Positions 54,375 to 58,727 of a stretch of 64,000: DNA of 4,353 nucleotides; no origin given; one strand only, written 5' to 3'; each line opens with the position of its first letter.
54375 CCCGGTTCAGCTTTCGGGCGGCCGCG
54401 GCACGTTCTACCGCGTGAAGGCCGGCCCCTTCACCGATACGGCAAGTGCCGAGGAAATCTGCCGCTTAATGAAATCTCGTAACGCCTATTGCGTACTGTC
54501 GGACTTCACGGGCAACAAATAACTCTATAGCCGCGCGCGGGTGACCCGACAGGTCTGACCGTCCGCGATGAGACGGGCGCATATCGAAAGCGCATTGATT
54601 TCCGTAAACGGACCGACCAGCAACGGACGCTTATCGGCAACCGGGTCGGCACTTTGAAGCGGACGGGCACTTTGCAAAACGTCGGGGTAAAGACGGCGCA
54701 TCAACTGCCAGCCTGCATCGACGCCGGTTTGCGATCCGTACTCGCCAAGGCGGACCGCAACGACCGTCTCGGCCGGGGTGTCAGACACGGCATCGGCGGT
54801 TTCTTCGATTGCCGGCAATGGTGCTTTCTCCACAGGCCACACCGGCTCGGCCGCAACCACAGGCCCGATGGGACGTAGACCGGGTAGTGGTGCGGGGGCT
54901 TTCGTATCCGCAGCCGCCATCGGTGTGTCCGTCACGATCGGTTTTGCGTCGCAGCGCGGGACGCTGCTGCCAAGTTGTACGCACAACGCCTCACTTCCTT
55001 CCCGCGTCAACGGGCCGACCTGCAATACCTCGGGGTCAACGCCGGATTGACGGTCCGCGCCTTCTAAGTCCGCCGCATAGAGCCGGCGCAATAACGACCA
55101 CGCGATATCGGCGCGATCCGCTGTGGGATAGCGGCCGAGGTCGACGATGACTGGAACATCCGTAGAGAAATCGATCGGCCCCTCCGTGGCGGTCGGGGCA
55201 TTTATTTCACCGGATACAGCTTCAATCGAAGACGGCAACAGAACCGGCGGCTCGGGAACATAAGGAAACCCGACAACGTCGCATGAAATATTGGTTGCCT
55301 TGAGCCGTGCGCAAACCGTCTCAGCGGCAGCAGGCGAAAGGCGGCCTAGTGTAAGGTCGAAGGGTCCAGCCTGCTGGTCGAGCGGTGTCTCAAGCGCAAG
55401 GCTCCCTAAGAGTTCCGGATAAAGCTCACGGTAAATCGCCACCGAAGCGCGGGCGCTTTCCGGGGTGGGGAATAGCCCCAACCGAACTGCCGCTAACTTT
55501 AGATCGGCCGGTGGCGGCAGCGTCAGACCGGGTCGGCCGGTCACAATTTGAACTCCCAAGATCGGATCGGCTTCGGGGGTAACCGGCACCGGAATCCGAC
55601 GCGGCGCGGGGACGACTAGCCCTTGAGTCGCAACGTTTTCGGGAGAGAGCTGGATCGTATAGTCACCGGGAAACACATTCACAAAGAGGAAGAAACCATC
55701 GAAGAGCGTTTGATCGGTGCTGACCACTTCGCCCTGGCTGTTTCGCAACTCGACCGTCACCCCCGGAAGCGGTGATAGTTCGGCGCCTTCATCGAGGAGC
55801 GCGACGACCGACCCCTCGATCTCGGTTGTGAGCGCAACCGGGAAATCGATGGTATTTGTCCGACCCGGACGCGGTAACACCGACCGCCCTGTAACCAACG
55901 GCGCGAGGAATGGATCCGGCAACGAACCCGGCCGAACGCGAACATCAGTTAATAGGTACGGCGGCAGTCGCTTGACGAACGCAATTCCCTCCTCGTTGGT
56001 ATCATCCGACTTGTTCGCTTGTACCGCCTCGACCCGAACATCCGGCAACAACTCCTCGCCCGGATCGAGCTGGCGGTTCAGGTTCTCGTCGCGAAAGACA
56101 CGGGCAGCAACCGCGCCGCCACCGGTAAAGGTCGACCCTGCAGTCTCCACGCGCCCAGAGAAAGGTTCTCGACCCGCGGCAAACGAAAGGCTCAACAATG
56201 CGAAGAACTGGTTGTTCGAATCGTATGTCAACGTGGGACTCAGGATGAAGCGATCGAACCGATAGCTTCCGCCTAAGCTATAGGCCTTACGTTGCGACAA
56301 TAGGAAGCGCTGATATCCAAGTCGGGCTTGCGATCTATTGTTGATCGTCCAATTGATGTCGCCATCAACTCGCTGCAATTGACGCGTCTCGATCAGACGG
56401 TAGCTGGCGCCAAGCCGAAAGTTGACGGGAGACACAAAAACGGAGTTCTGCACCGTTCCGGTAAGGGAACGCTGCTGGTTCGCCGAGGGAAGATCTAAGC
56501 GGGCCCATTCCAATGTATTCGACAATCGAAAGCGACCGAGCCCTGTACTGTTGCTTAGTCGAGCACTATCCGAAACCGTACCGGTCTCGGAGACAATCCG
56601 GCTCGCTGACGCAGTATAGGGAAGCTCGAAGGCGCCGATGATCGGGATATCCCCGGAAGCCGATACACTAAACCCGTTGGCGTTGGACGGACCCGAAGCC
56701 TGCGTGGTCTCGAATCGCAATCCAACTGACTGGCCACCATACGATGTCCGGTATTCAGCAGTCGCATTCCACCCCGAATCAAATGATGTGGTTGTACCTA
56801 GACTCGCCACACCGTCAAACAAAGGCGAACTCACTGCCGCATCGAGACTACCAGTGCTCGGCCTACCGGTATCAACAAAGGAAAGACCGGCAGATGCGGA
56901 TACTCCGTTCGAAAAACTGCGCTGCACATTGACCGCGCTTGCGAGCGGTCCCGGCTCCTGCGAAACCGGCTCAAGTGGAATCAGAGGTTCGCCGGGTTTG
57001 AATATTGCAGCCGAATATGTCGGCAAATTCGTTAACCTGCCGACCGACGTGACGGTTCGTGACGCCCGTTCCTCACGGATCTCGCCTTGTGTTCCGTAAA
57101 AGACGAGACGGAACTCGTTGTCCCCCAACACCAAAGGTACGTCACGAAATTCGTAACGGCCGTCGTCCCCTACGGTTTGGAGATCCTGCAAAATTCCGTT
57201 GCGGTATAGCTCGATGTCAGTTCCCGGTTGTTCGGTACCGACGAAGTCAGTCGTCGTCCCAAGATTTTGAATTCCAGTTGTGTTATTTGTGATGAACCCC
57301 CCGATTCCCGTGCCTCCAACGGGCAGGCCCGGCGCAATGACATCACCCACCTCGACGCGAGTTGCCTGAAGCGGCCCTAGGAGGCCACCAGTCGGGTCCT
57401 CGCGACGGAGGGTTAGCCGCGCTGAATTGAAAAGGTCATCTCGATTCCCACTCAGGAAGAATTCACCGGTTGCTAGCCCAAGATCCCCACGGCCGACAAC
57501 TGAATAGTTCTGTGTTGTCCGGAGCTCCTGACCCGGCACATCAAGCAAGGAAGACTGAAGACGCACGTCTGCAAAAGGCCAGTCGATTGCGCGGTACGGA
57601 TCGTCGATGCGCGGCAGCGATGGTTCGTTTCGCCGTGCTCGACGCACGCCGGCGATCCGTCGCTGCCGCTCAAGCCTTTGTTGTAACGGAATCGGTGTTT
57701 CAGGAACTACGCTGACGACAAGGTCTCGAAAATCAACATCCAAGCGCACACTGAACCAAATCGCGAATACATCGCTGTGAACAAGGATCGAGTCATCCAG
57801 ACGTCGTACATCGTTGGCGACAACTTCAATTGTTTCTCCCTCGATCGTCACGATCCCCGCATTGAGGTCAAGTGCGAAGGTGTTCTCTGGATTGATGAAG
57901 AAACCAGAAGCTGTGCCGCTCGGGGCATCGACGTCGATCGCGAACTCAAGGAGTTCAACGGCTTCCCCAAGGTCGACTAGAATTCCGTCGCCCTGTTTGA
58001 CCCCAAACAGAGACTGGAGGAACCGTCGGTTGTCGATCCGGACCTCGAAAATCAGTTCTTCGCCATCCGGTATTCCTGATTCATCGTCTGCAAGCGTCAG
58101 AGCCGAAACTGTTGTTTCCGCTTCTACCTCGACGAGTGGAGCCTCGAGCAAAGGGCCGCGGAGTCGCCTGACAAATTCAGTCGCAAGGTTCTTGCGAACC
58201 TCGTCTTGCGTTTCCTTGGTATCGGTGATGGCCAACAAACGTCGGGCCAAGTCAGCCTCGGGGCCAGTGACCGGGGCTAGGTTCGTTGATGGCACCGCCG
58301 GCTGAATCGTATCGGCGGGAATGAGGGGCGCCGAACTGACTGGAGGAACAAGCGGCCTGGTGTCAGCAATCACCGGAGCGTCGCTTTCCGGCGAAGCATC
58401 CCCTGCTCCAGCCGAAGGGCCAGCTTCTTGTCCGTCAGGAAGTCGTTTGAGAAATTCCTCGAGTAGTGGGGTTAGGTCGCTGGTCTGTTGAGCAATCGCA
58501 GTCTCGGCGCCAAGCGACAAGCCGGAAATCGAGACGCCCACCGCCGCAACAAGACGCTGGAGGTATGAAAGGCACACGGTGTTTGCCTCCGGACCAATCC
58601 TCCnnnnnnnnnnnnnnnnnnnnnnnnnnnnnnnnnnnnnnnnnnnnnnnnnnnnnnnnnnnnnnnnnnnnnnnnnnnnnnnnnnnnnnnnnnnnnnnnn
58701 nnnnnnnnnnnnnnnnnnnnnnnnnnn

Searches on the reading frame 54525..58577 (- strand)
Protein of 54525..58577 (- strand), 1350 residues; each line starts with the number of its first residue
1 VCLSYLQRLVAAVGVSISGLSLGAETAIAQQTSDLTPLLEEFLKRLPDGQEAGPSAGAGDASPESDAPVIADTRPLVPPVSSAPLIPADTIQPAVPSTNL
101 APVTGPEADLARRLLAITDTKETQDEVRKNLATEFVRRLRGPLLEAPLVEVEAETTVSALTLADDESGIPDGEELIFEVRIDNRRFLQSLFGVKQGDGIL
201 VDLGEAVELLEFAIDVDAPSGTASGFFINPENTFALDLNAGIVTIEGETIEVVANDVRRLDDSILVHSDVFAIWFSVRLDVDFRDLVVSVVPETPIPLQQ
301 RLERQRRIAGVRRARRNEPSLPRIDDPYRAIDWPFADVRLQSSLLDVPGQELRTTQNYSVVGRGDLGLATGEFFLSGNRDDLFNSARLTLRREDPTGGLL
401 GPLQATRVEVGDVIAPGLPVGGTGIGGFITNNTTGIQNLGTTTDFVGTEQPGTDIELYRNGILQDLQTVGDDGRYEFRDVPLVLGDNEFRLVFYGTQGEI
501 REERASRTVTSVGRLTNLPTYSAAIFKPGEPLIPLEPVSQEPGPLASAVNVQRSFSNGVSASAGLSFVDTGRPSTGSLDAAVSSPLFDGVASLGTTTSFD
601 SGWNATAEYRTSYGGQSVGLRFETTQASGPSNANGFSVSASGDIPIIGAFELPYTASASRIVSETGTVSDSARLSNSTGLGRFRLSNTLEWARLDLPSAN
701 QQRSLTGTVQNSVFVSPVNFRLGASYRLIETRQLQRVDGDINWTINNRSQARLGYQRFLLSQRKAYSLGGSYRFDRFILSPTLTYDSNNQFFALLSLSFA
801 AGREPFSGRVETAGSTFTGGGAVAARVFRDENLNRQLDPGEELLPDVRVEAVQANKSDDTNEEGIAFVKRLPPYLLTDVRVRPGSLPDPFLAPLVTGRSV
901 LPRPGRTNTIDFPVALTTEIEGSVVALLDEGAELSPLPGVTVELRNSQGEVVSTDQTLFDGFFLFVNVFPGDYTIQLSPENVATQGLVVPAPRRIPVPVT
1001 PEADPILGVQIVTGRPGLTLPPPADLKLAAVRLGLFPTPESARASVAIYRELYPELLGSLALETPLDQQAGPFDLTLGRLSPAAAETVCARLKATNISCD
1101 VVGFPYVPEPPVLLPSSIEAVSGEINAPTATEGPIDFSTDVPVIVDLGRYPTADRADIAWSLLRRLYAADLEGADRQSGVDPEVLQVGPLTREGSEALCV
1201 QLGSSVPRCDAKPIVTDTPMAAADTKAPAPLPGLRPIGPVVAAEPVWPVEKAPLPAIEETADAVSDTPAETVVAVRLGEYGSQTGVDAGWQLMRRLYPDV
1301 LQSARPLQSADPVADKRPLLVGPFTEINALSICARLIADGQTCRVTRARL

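Call 3: search_protein_families(library=pfam, proteins=[window:54525-58577:-], max_evalue=0.1)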
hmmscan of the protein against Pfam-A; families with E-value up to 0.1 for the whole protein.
window:54525-58577:- (1350 aa): 4 families
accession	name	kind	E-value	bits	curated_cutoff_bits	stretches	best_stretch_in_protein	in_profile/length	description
PF13620.12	CarboxypepD_reg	-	2.4e-07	31.4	32.3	1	935-986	12-63/82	Carboxypeptidase regulatory-like domain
PF17210.9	SdrD_B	-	1.1e-06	29.2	29.7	1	935-979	22-66/112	SdrD B-like domain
PF17802.7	SpaA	-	0.0076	16.8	23.1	1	935-976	14-57/91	Prealbumin-like fold domain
PF22904.2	NOMO1-like_2nd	-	0.02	15.4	27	1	927-976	10-59/90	BOS complex subunit NOMO1-like, second beta sandwich domain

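Call 4: search_protein_families(library=ncbifam, proteins=[window:54525-58577:-], max_evalue=0.1)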
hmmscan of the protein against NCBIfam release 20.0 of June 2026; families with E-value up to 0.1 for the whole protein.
window:54525-58577:- (1350 aa): 0 families

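Call 5: search_solved_structures(query=window:54525-58577:-, max_evalue=10)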
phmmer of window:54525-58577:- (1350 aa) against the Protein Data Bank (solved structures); distinct sequences matched with E-value up to 10: 2.
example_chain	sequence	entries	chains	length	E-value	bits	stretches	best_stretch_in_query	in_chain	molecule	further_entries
9oj3_A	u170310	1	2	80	0.26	12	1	936-992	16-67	Fibronectin binding protein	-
4mls_A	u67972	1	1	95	1.4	9.6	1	935-976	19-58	Fibronectin binding protein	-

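Call 9: find_homologous_proteins(query=window:54525-58577:-, max_evalue=0.001)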
Query window:54525-58577:- (1350 aa): 75 proteins with E <= 0.001 among 8000 candidates.
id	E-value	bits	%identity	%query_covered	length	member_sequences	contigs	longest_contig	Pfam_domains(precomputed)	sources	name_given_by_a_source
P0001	0.0e+0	2970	100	100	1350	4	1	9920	PF13620.13,PF22904.4,PF17210.10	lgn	-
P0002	0.0e+0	2083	71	100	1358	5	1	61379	PF13620.13,PF17210.10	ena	-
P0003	0.0e+0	2066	72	99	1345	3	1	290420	PF13620.13,PF22904.4,PF17210.10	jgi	jgi:hypothetical protein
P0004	0.0e+0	2065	71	100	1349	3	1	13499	PF13620.13,PF17210.10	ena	-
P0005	0.0e+0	2041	71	100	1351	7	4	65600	PF13620.13,PF17210.10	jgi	jgi:hypothetical protein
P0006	0.0e+0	2026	70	99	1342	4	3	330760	PF13620.13,PF17210.10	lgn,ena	-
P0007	0.0e+0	1929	65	100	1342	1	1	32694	PF13620.13,PF22904.4,PF17210.10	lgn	-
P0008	0.0e+0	1745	62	98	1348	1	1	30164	PF13620.13,PF17210.10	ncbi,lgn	-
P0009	0.0e+0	1736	60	100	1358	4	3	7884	PF13620.13,PF17210.10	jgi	jgi:hypothetical protein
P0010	0.0e+0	1610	58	99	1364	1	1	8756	PF13620.13,PF17210.10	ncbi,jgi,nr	ncbi:MAG: hypothetical protein HQ495_02710 [Alphaproteobacteria bacterium]|nr:hypothetical protein [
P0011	0.0e+0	1605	56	100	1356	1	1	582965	PF13620.13,PF17210.10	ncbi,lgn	ncbi:MAG: hypothetical protein RID42_10915 [Alphaproteobacteria bacterium]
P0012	8.6e-229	781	36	85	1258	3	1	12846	PF13620.13,PF17210.10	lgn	-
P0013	5.8e-215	735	35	81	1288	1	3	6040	PF13620.13,PF17210.10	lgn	-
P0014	2.8e-113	398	30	70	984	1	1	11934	PF13620.13,PF17210.10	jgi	jgi:hypothetical protein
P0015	9.4e-109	383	29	74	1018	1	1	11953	PF13620.13,PF22904.4,PF17210.10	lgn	-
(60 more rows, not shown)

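Call 61: find_encoding_contigs(protein=P0011, flank=6000, max_places=2)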
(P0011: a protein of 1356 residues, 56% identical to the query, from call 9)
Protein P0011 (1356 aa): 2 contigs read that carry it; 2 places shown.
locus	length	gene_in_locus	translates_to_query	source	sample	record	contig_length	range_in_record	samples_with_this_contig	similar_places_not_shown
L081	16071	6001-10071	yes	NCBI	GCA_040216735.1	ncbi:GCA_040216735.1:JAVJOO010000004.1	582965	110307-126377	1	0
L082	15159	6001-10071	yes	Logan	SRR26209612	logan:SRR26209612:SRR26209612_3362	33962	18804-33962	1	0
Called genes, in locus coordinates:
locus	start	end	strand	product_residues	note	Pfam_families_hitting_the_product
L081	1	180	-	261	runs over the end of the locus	PF00378:ECH_1, PF16113:ECH_2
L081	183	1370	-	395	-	PF02515:CoA_transf_3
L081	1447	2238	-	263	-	-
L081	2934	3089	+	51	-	-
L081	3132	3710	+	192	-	-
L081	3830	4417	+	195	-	-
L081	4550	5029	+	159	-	-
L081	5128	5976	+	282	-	PF06280:fn3_5 (weak)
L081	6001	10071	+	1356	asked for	PF17210:SdrD_B (faint), PF13620:CarboxypepD_reg (faint)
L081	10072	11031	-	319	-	PF05036:SPOR (weak)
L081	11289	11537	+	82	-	-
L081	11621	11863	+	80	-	-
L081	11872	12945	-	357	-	PF00005:ABC_tran, PF03459:TOBE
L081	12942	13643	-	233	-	PF00528:BPD_transp_1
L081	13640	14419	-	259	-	PF01547:SBP_bac_1, PF13531:SBP_bac_11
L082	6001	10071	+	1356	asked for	PF17210:SdrD_B (faint), PF13620:CarboxypepD_reg (faint)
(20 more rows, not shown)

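Call 62: find_encoding_contigs(protein=P0003, flank=6000, max_places=2)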
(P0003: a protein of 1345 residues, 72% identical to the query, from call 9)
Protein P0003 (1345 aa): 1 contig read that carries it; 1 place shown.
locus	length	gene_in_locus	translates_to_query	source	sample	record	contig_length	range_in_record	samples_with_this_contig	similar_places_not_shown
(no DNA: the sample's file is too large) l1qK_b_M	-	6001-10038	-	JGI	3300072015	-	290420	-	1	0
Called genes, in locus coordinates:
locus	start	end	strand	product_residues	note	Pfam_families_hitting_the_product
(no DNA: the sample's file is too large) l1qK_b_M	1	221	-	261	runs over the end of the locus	PF00378:ECH_1, PF16113:ECH_2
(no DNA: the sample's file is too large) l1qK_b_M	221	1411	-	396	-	PF02515:CoA_transf_3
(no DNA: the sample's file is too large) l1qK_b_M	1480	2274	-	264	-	-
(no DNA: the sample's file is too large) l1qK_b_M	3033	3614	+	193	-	-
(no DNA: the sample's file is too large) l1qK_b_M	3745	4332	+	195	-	-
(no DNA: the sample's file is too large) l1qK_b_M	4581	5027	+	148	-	PF14352:DUF4402 (weak)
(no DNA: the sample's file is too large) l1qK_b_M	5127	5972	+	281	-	-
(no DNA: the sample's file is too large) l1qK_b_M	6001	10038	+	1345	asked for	PF13620:CarboxypepD_reg (faint), PF17210:SdrD_B (faint), PF22904:NOMO1-like_2nd (faint)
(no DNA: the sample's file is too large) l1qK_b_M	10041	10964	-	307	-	PF05036:SPOR (weak)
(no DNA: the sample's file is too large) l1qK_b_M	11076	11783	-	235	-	-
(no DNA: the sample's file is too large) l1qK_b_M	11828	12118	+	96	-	-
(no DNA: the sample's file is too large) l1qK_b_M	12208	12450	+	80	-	-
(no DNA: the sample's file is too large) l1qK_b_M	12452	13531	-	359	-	PF00005:ABC_tran, PF03459:TOBE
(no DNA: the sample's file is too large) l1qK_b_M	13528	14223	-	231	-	PF00528:BPD_transp_1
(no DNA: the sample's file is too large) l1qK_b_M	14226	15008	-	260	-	PF01547:SBP_bac_1, PF13531:SBP_bac_11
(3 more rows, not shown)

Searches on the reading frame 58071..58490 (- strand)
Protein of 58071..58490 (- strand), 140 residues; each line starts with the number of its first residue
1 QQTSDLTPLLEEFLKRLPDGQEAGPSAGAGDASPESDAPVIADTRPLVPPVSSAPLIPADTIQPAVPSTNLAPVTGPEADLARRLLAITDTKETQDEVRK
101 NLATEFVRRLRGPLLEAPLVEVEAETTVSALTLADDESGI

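Call 36: search_protein_families(library=pfam, proteins=[window:58071-58490:-], max_evalue=10)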
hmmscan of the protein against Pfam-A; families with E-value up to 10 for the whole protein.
seq(140 aa): 1 family
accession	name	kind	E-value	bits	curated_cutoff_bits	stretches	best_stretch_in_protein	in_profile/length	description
PF06807.19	Clp1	-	0.15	13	27.9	1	56-101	27-71/113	Pre-mRNA cleavage complex II protein Clp1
